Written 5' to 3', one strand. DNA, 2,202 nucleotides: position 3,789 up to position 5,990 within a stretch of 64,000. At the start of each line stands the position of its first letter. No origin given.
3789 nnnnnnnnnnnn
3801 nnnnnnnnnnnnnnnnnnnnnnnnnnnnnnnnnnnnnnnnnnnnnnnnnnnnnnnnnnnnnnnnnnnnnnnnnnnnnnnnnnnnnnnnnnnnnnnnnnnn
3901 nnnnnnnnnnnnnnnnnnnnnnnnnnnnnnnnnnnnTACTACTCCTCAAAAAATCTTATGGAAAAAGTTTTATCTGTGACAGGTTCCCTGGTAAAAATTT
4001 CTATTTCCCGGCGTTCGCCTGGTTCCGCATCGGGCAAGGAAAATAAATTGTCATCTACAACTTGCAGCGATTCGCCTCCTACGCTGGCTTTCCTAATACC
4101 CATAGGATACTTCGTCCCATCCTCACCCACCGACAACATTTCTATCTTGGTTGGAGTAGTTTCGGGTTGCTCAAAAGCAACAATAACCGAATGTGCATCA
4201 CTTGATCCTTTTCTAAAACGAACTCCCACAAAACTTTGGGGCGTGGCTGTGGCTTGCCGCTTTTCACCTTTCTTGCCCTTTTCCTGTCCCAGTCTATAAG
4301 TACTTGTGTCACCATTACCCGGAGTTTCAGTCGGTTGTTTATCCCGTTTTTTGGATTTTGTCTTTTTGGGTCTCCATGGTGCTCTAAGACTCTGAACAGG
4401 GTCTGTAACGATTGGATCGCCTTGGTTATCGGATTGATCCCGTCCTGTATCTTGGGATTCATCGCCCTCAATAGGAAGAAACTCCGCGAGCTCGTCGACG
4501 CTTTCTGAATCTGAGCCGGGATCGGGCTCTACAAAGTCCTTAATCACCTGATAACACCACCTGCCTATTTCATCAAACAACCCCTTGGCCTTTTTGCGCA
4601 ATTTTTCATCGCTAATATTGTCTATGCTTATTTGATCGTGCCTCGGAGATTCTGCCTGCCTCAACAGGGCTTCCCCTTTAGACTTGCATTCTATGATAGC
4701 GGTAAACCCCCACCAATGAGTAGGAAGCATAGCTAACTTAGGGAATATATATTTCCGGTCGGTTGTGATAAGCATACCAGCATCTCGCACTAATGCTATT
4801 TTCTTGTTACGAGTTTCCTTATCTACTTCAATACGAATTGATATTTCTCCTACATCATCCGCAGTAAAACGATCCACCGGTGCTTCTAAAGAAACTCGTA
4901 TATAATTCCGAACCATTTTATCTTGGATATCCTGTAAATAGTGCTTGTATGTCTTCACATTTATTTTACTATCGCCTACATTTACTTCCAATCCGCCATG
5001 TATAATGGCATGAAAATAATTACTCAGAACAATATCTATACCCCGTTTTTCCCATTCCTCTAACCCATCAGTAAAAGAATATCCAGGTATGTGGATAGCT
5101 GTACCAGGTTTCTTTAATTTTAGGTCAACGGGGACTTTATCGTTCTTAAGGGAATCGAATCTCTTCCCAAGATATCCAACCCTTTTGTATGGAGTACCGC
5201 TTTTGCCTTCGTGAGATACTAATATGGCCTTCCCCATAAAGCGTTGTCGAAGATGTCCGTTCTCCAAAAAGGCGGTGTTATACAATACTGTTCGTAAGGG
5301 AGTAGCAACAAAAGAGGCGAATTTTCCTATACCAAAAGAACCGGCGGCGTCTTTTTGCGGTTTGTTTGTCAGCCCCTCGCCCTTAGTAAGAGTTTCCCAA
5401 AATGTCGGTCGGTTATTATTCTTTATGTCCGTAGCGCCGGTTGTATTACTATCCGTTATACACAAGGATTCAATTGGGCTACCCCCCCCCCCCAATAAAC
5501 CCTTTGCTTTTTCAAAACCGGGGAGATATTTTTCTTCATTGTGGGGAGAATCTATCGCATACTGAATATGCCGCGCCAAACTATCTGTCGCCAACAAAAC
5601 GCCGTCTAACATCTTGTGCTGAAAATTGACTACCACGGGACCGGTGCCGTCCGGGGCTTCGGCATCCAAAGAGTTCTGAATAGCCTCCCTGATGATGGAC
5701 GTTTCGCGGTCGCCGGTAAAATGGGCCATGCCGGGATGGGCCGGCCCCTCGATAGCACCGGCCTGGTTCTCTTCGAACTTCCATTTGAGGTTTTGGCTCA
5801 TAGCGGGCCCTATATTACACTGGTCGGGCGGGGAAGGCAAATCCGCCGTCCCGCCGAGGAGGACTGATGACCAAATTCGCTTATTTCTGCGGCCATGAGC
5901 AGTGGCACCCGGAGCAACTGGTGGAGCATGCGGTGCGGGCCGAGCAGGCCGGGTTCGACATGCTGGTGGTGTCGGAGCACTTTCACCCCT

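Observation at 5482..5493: In-frame G12 homopolymer inside the GHKL ATPase gene: candidate phase-variation switch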

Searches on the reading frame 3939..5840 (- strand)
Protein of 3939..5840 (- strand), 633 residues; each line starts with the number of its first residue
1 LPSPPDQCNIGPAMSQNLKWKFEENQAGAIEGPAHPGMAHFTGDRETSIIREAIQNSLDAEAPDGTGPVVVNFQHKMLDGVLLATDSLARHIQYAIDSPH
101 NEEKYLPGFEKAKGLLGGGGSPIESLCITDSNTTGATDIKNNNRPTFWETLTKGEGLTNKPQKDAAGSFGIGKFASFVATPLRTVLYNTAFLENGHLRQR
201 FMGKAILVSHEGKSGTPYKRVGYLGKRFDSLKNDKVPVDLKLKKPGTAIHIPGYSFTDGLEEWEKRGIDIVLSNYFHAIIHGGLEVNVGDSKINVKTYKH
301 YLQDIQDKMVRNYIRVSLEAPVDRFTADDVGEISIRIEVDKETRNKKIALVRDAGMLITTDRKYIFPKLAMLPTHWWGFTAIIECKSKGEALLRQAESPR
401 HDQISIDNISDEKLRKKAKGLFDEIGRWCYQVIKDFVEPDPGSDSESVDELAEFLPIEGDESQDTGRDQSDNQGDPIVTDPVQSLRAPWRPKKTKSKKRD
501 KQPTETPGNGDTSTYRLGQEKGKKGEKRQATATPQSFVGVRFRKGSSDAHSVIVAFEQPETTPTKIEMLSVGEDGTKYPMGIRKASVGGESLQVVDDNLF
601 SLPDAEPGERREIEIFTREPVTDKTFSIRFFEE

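Call 6: search_protein_families(library=pfam, proteins=[window:3939-5840:-], max_evalue=0.01)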
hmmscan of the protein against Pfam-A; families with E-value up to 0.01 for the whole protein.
window:3939-5840:- (633 aa): 0 families

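Call 8: search_protein_families(library=padloc, proteins=[window:3939-5840:-], max_evalue=0.01)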
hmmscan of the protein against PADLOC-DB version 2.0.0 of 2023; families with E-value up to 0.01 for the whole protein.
window:3939-5840:- (633 aa): 1 family
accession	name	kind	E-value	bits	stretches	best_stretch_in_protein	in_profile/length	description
PDLC04582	PDC-M33A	-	3.1e-72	242.2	1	18-583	3-576/627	-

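Call 9: search_protein_families(library=ncbifam, proteins=[window:3939-5840:-], max_evalue=0.01)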
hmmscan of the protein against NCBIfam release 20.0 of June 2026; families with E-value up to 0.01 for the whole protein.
window:3939-5840:- (633 aa): 0 families

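Call 12: find_homologous_proteins(query=window:3939-5801:-, max_evalue=0.00001)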
Query window:3939-5801:- (620 aa): 226 proteins with E <= 0.00001 among 8000 candidates; the best 120 are listed.
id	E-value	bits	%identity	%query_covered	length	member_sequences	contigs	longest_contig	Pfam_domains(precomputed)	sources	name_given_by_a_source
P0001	0.0e+0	1360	95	100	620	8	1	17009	-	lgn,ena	-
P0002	0.0e+0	1291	90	100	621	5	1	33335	-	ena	-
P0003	0.0e+0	1131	80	100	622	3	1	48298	-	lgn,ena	-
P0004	3.3e-258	876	63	100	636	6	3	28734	-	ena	-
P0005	1.6e-219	749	55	100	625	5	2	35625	-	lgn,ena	-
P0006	1.5e-205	703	61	83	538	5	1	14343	-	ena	-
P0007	2.0e-203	695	58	83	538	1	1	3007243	-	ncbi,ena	-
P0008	2.2e-166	573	58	73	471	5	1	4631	-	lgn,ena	-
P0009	9.7e-161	554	58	69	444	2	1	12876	-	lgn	-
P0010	8.4e-143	495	48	83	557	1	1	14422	-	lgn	-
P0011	1.7e-142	494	46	83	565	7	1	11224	-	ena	-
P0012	7.8e-136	472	43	99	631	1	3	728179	-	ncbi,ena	-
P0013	1.3e-135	471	42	99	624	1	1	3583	-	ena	-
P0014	2.9e-135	470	41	99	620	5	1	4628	-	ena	-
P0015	6.2e-135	469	42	99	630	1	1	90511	-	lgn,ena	-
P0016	2.7e-134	467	45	83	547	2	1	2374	-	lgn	-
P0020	9.4e-130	452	45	81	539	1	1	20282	-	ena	-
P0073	6.6e-105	370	40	82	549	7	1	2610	-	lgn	-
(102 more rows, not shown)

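Call 15: find_encoding_contigs(protein=P0007, flank=6000, max_places=3)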
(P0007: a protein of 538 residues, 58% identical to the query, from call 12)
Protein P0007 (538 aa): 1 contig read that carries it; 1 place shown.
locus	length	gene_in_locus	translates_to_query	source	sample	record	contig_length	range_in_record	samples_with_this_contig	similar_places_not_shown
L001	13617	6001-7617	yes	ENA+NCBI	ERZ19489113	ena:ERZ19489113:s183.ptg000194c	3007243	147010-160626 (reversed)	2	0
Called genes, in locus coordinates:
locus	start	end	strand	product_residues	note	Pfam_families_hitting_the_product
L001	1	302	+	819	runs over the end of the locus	-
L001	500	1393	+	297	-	PF01149:Fapy_DNA_glyco, PF06831:H2TH, PF06827:zf-FPG_IleRS (faint)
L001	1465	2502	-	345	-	PF02481:DNA_processg_A, PF18306:LDcluster4 (weak)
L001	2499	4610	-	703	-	PF00270:DEAD, PF04851:ResIII, PF00271:Helicase_C, PF00156:Pribosyltran (faint)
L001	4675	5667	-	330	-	PF00296:Bac_luciferase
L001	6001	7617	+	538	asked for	-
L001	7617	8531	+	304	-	-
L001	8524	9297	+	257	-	PF19866:DUF6339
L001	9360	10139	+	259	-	-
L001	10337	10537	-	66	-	-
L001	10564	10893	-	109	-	-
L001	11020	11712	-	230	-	-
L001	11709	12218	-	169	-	PF11290:DUF3090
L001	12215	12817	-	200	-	PF00300:His_Phos_1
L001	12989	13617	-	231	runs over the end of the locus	PF02586:SRAP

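Call 16: find_encoding_contigs(protein=P0001, flank=6000, max_places=4)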
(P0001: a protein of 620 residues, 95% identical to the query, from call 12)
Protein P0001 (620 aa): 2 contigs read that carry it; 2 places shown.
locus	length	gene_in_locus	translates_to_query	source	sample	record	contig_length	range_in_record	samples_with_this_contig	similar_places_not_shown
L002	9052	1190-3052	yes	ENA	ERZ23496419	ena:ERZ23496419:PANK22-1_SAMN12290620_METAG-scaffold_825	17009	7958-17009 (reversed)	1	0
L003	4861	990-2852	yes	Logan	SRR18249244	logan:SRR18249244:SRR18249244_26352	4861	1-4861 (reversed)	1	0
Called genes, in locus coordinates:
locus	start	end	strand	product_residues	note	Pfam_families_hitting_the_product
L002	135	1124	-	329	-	PF00296:Bac_luciferase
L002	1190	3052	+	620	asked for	-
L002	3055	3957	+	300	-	-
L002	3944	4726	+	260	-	PF19866:DUF6339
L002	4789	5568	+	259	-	-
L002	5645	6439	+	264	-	PF19866:DUF6339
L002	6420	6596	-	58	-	-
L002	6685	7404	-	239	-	-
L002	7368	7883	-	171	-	PF11290:DUF3090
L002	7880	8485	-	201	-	PF00300:His_Phos_1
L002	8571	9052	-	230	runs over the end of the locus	PF02586:SRAP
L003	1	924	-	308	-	?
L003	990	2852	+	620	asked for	-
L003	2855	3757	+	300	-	-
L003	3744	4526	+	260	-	PF19866:DUF6339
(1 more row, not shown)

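Call 18: find_related_loci(query=A1, collection=genome_contigs, flank=6000)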
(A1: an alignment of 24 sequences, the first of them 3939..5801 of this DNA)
Query A1 (620 aa) in genome_contigs; peptide patterns used: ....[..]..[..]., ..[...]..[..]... (x = any residue, [..] = any of these).
69 stretches matched a pattern; 30 encode a relative of the query (tblastn E <= 1e-3); 30 distinct loci.
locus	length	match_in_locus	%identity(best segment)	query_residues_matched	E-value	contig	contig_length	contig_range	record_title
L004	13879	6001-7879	58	1-620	0e+0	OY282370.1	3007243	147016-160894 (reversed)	MAG: uncultured Acidimicrobiia bacterium isolate 3d6cc9fa-110c-4048-9278-ecdec338fc6f genome assembly, chromosome: 1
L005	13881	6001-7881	50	1-619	0e+0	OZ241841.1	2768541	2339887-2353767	MAG: Candidatus Spongiisociaceae bacterium isolate 826e3823-372f-4ba5-9009-4010fb4b1b28 genome assembly, chromosome: 1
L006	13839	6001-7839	43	5-616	4e-139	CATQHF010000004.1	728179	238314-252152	MAG: uncultured Dehalococcoidia bacterium isolate d4f5feb4-fdfc-4e97-8847-3d8bbc0da2e6 genome assembly, contig: contig_4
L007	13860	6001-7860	40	1-616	1e-131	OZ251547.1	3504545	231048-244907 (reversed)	MAG: Dehalococcoidia bacterium isolate 7c1018f6-8209-44eb-a256-ba93cc78eb51 genome assembly, chromosome: 1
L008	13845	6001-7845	40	7-616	3e-122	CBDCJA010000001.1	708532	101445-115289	MAG: Dehalococcoidia bacterium isolate 74759a26-e43e-47b4-bd7b-8cfaae66933d genome assembly, contig: contig_1, whole gen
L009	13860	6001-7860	39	5-615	4e-121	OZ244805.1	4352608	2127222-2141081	MAG: Dehalococcoidia bacterium isolate 65858962-d3d5-450c-8d97-e4733050bb2d genome assembly, chromosome: 1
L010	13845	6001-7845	40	7-616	2e-131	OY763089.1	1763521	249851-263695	MAG: Dehalococcoidia bacterium isolate e66569de-989e-459c-8942-bbbb2819a0b0 genome assembly, chromosome: 1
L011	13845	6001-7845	38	4-617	5e-114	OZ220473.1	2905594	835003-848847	MAG: Dehalococcoidia bacterium isolate 87cb072c-069b-458f-9ccb-7e689b7dc65c genome assembly, chromosome: 1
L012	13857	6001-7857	37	5-615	2e-112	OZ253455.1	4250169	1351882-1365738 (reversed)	MAG: Dehalococcoidia bacterium isolate 8f47c5d3-311d-4638-95b8-763d0010c228 genome assembly, chromosome: 1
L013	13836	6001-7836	38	5-615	3e-111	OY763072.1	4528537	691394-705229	MAG: Dehalococcoidia bacterium isolate 40e540cc-5106-4b3b-ab2b-631d7f64572a genome assembly, chromosome: 1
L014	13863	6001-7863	41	1-616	9e-127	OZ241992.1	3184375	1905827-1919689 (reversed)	MAG: Dehalococcoidia bacterium isolate ad06a298-89b6-49a3-928e-ce4bba0dcfa3 genome assembly, chromosome: 1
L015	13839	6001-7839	37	5-615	1e-108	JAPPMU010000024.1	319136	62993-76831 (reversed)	MAG: Chloroflexota bacterium isolate RHO3_bin_54 NODE_30_length_319136_cov_18.493871, whole genome shotgun sequence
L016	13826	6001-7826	40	7-617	4e-111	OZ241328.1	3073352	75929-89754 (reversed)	MAG: Dehalococcoidia bacterium isolate 7e64c242-f5c6-42d9-bcc4-5b07c16e2bb2 genome assembly, chromosome: 1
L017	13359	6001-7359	41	5-452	5e-101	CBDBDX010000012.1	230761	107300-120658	MAG: Dehalococcoidia bacterium isolate 8c92cfc9-c77a-474a-8f27-b3407ac38a87 genome assembly, contig: contig_12, whole ge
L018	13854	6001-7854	41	5-615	4e-100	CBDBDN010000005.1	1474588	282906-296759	MAG: Dehalococcoidia bacterium isolate 358923a9-09b8-419b-a7c8-a792b221afc8 genome assembly, contig: contig_5, whole gen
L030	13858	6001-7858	33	7-617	3e-84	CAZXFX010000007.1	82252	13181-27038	MAG TPA_asm: uncultured Dehalococcoidia bacterium isolate SRP109090_co2_147 genome assembly, contig: NODE_298_length_822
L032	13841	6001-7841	31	7-616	3e-80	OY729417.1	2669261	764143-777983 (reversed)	MAG: Dehalococcoidia bacterium isolate 7d10fddc-660b-4070-a7a7-cda0dfc66286 genome assembly, chromosome: 1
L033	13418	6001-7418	35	2-470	3e-77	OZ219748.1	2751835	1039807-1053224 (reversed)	MAG: Dehalococcoidia bacterium isolate fa743863-891c-4376-b9b2-be05aae8a0aa genome assembly, chromosome: 1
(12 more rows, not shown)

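Call 21: find_encoding_contigs(protein=P0002, flank=3000, max_places=4)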
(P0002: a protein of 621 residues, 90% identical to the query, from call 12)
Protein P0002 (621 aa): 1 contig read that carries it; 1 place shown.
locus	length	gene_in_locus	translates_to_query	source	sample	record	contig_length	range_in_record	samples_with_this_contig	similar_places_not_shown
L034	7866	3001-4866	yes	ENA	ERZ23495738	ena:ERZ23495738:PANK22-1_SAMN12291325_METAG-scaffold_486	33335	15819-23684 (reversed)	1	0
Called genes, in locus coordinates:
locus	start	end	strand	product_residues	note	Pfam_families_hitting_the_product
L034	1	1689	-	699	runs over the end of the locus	PF04851:ResIII, PF00270:DEAD, PF00271:Helicase_C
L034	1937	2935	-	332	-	PF00296:Bac_luciferase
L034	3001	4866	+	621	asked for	-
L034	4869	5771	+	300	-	-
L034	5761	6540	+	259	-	PF19866:DUF6339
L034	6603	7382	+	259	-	-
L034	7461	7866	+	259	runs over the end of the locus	PF19866:DUF6339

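Call 22: find_encoding_contigs(protein=P0003, flank=3000, max_places=4)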
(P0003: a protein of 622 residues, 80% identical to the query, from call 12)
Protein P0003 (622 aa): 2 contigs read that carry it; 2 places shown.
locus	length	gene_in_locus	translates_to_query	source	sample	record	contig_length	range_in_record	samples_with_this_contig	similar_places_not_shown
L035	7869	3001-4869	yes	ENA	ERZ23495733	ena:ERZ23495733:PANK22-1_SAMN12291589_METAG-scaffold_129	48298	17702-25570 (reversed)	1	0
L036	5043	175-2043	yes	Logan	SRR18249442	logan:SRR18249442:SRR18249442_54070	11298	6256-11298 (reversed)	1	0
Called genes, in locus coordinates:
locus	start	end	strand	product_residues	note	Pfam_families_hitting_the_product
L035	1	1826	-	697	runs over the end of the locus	PF04851:ResIII, PF00270:DEAD, PF00271:Helicase_C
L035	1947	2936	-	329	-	PF00296:Bac_luciferase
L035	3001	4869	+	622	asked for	-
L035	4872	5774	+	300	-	-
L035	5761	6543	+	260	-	PF19866:DUF6339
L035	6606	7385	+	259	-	-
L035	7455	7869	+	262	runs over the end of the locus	PF19866:DUF6339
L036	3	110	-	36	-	?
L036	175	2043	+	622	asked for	-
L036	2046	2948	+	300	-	-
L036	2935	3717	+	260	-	PF19866:DUF6339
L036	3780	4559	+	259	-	-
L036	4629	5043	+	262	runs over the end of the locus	PF19866:DUF6339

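Call 23: find_encoding_contigs(protein=P0004, flank=3000, max_places=4)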
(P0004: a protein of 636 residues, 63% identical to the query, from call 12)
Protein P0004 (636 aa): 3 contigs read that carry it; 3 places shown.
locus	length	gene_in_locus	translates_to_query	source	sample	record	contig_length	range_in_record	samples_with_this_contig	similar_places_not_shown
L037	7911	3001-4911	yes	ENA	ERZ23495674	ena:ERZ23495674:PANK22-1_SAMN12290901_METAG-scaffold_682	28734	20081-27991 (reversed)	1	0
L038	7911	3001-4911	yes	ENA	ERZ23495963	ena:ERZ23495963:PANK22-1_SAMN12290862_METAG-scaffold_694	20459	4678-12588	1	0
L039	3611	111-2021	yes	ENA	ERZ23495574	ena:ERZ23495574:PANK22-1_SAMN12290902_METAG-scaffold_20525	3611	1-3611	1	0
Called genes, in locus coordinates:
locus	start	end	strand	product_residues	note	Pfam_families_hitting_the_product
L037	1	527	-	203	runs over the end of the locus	-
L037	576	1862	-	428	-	PF02720:DUF222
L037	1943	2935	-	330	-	PF00296:Bac_luciferase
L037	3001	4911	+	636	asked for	-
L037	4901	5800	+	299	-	-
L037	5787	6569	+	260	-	PF19866:DUF6339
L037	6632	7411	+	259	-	-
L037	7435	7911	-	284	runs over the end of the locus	-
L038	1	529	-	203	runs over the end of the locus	-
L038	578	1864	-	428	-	PF02720:DUF222, PF01844:HNH (weak)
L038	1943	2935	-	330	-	PF00296:Bac_luciferase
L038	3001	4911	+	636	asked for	-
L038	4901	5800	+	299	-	-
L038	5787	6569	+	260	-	PF19866:DUF6339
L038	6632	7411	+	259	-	-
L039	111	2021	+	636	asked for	-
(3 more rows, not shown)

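Call 24: find_encoding_contigs(protein=P0006, flank=3000, max_places=4)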
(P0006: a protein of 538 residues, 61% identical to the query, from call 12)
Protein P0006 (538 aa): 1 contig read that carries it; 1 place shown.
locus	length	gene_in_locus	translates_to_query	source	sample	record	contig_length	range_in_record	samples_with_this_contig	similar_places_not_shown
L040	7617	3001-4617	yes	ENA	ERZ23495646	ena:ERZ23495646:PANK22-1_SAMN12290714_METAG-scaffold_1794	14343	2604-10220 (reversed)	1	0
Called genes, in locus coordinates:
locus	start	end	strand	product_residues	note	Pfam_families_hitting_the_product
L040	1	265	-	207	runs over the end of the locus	-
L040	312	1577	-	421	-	PF02720:DUF222, PF01844:HNH (weak)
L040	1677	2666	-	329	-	PF00296:Bac_luciferase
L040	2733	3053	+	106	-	-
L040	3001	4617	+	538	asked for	-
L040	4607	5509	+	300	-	-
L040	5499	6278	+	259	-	PF19866:DUF6339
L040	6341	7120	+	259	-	-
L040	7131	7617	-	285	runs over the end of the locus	-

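Call 25: find_encoding_contigs(protein=P0010, flank=3000, max_places=3)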
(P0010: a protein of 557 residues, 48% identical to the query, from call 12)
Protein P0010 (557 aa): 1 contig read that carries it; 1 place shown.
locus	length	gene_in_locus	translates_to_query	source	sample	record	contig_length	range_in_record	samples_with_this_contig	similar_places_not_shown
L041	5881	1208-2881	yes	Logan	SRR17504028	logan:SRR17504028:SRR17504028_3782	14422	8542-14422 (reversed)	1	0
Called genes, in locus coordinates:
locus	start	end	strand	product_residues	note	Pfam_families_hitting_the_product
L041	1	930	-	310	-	?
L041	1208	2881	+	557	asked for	-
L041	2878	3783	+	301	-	-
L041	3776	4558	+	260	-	PF19866:DUF6339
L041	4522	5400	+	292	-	-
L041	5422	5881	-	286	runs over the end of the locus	-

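Call 26: find_encoding_contigs(protein=P0016, flank=3000, max_places=3)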
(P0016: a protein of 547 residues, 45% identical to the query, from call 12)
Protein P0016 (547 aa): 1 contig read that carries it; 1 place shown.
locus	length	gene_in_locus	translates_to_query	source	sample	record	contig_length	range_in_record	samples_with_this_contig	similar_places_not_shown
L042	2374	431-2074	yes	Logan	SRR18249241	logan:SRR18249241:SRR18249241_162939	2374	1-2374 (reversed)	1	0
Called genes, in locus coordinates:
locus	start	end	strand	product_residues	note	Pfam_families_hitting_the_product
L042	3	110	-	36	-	?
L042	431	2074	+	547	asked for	-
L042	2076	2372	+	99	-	?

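Call 27: find_encoding_contigs(protein=P0020, flank=3000, max_places=3)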
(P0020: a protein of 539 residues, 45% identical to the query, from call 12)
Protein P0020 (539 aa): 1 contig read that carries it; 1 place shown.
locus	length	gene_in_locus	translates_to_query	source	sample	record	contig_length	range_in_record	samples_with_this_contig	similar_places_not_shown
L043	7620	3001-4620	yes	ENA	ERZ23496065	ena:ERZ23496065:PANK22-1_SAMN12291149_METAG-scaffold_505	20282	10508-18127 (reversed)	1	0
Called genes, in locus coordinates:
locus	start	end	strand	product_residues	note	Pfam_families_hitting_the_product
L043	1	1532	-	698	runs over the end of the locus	PF04851:ResIII, PF00270:DEAD, PF00271:Helicase_C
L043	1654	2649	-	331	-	PF00296:Bac_luciferase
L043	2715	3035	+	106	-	-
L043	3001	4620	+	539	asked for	-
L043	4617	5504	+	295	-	-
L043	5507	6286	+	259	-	PF19866:DUF6339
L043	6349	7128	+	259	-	-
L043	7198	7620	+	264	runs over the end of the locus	PF19866:DUF6339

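Call 37: search_solved_structures(query=A2, max_evalue=10, show_alignments=2)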
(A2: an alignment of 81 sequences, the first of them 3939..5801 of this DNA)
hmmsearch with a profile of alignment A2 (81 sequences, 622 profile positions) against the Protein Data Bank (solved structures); distinct sequences matched with E-value up to 10: 0.

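Call 42: find_related_loci(query=A1, collection=metagenome_contigs, flank=3000)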
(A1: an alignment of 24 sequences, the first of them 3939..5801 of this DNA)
Query A1 (620 aa) in metagenome_contigs; peptide patterns used: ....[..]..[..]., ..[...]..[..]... (x = any residue, [..] = any of these).
40 stretches matched a pattern, but none encodes a relative of the query by tblastn (E <= 1e-3).
